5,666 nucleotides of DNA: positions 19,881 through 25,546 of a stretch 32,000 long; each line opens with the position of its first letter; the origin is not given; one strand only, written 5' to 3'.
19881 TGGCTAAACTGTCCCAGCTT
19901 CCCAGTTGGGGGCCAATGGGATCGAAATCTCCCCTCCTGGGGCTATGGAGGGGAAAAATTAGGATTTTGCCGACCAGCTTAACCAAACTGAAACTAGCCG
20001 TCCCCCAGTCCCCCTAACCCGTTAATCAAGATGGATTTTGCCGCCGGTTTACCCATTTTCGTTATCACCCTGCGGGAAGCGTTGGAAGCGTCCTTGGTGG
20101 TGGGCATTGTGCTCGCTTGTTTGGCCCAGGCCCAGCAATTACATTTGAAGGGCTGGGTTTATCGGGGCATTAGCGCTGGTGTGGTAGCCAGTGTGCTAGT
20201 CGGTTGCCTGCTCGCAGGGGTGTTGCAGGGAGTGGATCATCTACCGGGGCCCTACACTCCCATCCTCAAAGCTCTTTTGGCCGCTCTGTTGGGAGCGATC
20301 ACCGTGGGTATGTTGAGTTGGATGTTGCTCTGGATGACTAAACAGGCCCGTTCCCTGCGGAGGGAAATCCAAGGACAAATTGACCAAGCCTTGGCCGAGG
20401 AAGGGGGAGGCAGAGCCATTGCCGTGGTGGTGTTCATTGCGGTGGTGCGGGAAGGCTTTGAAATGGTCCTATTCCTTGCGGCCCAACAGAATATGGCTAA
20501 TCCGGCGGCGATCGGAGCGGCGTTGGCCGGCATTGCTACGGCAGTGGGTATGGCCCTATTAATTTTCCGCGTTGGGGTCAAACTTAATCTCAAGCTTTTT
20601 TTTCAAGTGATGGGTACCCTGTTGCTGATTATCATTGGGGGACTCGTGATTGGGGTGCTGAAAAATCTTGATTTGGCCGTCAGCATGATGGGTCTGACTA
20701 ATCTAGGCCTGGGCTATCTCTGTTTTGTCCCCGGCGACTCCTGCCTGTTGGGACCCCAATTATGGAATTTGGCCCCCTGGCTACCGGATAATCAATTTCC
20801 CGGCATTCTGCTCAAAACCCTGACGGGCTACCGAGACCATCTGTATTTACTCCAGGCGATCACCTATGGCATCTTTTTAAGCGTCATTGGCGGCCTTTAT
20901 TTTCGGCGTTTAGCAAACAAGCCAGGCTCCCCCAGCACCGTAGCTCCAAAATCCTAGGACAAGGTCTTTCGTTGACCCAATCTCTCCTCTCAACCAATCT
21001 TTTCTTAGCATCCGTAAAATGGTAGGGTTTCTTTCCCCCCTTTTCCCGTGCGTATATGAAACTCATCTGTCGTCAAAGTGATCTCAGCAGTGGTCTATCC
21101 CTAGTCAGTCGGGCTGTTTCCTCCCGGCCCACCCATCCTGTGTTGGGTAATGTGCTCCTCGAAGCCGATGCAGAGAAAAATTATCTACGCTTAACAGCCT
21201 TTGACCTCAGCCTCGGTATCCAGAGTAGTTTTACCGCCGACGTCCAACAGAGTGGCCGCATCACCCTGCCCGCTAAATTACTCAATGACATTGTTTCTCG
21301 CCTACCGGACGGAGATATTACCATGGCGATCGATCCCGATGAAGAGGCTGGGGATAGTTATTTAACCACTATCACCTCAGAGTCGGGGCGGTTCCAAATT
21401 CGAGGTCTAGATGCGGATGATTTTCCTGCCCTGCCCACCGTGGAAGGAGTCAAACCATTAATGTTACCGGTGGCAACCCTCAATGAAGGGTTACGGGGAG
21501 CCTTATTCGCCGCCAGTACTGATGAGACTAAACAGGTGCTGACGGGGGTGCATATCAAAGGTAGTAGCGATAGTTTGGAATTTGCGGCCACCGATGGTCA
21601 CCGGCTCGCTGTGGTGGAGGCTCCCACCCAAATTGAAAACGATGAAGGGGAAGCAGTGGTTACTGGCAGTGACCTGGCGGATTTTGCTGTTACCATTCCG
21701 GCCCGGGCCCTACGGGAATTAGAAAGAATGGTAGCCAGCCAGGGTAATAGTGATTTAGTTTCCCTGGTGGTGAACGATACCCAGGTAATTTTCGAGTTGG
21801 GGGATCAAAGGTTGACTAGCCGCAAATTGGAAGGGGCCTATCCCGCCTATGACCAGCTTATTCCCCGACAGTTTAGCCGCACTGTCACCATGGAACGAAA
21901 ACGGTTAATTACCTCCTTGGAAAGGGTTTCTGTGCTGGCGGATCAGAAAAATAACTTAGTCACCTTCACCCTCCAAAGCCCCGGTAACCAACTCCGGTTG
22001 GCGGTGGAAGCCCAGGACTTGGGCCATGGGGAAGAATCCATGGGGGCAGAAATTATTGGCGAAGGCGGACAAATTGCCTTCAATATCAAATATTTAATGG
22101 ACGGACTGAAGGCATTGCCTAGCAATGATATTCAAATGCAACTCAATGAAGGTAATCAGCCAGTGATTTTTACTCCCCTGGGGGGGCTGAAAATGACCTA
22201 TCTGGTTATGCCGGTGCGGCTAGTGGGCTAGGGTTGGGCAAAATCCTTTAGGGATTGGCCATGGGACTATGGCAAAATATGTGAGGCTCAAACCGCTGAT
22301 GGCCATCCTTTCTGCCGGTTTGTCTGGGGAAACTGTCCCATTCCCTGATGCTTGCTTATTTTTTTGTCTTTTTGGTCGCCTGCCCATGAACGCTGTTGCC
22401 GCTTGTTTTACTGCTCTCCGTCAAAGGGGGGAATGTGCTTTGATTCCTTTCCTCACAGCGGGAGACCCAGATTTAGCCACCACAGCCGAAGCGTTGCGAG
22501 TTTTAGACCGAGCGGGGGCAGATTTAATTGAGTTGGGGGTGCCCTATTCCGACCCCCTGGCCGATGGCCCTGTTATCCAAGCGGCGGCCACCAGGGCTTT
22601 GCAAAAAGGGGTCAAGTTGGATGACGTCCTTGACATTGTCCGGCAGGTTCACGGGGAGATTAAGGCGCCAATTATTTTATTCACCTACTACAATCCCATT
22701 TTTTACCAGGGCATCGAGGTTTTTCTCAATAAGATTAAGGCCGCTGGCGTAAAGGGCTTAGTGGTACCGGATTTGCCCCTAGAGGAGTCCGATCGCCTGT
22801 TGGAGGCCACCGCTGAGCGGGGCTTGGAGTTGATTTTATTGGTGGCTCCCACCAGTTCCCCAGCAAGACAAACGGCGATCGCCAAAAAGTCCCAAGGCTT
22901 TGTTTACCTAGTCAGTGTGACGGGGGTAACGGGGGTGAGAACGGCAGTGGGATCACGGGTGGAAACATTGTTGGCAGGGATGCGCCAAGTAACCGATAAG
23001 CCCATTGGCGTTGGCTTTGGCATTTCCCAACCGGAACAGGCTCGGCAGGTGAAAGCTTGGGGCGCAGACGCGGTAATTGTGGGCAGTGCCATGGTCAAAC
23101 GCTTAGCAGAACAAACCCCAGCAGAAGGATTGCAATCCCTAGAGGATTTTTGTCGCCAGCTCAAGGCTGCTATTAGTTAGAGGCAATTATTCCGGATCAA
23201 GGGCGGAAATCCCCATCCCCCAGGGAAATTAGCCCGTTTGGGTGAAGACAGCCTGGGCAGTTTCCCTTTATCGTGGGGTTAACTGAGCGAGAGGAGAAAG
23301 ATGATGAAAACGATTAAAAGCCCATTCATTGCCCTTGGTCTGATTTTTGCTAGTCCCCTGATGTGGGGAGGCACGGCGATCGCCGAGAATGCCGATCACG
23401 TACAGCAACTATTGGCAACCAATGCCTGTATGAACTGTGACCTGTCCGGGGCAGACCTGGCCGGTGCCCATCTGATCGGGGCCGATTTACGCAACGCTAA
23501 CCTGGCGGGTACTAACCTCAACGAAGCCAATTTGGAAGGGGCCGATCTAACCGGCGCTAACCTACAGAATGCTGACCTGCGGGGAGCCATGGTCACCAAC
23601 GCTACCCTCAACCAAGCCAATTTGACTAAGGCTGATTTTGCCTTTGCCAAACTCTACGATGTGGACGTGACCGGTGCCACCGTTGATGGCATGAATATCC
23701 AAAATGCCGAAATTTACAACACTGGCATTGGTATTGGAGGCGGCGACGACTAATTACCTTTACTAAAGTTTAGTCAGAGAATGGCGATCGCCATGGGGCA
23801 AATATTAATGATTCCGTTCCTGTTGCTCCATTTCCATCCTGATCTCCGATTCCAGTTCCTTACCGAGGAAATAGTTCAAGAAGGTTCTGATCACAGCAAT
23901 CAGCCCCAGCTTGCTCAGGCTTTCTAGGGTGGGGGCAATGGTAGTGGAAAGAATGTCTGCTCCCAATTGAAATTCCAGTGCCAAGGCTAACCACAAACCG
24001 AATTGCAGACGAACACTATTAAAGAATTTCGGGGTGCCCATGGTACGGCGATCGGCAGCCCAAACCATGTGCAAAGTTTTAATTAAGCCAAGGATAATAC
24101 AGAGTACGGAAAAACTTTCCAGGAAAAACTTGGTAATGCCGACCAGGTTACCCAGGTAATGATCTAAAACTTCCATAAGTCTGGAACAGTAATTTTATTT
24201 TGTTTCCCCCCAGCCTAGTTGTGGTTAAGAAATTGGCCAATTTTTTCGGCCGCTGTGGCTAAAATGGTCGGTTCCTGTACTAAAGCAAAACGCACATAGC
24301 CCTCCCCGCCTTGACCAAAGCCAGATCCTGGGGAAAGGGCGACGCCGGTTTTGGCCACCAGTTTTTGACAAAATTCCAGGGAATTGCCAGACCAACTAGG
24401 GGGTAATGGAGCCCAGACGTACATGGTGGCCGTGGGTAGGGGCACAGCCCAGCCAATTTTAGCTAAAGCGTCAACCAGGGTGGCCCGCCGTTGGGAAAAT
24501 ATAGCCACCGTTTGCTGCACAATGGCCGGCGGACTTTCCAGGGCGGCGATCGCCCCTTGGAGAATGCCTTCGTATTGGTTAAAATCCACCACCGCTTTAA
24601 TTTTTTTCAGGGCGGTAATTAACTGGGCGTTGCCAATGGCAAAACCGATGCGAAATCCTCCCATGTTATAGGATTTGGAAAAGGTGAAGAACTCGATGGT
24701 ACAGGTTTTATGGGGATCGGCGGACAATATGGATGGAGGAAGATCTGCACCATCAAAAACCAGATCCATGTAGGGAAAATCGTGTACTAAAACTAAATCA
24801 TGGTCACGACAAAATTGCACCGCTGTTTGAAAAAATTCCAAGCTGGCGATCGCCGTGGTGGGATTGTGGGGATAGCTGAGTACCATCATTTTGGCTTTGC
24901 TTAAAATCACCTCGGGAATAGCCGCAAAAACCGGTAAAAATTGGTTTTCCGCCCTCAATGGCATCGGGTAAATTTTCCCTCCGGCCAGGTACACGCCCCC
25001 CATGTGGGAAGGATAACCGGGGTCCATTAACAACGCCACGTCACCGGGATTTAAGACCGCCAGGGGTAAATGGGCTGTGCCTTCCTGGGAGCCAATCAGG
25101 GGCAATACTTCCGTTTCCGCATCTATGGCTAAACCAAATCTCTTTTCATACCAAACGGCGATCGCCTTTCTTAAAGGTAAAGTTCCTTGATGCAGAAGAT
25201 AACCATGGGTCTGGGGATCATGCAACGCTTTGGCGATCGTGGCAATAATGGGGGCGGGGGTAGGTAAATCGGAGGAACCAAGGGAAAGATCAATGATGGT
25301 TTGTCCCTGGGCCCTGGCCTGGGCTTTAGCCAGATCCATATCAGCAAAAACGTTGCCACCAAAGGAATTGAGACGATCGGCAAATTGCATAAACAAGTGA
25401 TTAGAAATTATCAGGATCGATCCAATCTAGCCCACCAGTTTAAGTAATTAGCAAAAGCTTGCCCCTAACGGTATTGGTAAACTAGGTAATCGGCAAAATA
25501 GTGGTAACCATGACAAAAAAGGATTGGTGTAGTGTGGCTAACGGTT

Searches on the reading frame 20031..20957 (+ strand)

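Call 88: search_protein_families(library=pfam, proteins=[window:20031-20957:+], max_evalue=0.00001)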
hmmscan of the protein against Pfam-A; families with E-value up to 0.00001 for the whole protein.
window:20031-20957:+ (308 aa): 1 family
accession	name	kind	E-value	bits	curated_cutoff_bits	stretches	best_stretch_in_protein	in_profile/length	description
PF03239.20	FTR1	-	3.1e-77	260.1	25.3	1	7-287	2-280/284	Iron permease FTR1 family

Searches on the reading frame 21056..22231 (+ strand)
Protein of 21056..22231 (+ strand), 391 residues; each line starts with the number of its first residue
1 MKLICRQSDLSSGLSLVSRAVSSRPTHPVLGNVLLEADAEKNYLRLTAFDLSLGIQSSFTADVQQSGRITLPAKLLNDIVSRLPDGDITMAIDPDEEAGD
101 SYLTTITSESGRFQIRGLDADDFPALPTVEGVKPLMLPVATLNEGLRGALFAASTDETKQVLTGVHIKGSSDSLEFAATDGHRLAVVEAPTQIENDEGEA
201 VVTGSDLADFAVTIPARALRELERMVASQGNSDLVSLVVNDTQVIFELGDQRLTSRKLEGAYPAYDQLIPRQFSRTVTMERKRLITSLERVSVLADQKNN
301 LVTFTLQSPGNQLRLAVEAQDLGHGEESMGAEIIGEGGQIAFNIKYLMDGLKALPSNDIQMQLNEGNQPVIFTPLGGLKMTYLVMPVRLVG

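Call 88: search_protein_families(library=pfam, proteins=[window:21056-22231:+], max_evalue=0.00001)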
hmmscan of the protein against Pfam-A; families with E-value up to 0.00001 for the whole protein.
window:21056-22231:+ (391 aa): 3 families
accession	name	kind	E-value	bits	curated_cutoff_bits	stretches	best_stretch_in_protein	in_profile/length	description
PF00712.24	DNA_pol3_beta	-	2.5e-35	121.7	24.4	1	1-127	1-120/120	DNA polymerase III beta subunit, N-terminal domain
PF02768.20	DNA_pol3_beta_3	-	2.8e-24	85.7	27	1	267-388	2-121/121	DNA polymerase III beta subunit, C-terminal domain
PF02767.21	DNA_pol3_beta_2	-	3.6e-24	85.7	27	1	138-263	3-115/116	DNA polymerase III beta subunit, central domain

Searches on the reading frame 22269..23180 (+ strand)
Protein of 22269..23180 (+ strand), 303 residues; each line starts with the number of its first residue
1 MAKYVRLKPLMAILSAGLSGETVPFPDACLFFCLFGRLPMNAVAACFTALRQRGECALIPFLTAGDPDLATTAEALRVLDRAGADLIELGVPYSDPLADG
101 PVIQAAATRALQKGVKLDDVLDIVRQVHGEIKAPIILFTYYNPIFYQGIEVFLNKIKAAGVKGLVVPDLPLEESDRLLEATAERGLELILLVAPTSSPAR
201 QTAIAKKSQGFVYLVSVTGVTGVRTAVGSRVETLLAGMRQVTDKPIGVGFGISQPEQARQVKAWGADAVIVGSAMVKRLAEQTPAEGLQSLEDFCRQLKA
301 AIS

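Call 88: search_protein_families(library=pfam, proteins=[window:22269-23180:+], max_evalue=0.00001)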
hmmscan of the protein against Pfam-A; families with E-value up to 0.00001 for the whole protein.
window:22269-23180:+ (303 aa): 1 family
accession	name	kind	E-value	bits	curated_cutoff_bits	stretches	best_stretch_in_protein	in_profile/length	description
PF00290.26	Trp_syntA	-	7.6e-94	313.9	27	1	47-302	1-258/259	Tryptophan synthase alpha chain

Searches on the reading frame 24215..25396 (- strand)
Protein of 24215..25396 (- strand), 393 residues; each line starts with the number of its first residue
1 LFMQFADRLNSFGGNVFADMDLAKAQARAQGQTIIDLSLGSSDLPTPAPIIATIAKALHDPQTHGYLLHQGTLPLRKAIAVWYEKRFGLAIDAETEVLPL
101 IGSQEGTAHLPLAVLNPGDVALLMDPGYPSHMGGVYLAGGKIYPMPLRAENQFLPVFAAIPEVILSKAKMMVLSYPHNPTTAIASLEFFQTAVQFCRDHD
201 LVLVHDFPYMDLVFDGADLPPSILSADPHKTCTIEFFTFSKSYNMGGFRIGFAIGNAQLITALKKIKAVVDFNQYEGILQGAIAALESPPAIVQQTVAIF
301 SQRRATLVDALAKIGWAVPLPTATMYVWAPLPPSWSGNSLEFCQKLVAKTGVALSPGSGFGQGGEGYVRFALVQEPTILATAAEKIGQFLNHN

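Call 88: search_protein_families(library=pfam, proteins=[window:24215-25396:-], max_evalue=0.00001)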
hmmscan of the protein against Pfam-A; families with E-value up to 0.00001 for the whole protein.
window:24215-25396:- (393 aa): 1 family
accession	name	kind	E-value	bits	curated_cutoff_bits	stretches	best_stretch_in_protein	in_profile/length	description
PF00155.27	Aminotran_1_2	-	1.1e-55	189.7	19.7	1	34-373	3-349/361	Aminotransferase class I and II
